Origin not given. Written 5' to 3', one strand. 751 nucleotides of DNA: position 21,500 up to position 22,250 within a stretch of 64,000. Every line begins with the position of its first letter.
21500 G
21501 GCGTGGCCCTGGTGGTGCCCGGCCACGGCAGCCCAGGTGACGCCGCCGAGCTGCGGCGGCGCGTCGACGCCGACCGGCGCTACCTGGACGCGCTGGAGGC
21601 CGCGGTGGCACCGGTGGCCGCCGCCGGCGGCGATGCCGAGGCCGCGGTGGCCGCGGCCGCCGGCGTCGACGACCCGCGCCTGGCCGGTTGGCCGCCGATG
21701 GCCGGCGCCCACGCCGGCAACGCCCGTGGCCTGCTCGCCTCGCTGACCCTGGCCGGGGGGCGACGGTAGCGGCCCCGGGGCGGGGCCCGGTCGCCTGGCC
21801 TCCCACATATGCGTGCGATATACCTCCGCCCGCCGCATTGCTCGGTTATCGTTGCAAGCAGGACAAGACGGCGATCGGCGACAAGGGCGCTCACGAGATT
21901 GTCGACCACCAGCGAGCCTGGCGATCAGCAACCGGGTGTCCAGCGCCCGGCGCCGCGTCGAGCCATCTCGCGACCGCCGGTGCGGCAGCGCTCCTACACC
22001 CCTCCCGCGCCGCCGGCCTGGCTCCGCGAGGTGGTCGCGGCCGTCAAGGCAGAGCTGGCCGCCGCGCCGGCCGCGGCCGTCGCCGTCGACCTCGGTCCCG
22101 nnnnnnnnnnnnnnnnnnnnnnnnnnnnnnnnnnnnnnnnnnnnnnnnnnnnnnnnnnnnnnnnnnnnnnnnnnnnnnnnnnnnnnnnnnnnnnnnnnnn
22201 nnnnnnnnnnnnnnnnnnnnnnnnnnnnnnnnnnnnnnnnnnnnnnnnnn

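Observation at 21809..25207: Catalytically dead Upf1-like helicase + PLD + zinc-ribbon giant protein (Mokosh type II-like architecture with both active sites ablated)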

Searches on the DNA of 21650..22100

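Call 29: search_rna_families(source=window, start=21650, end=22100, threshold=evalue, max_evalue=10)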
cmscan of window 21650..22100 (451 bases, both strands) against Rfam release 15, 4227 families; matches with E-value up to 10: 1.
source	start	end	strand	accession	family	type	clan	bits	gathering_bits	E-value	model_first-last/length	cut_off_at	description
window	21982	22015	+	RF02791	CcsR1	Gene; sRNA;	-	13.3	65.3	1.5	44-77/83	no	Conserved CCUCCUCCC motif stress-induced RNA 1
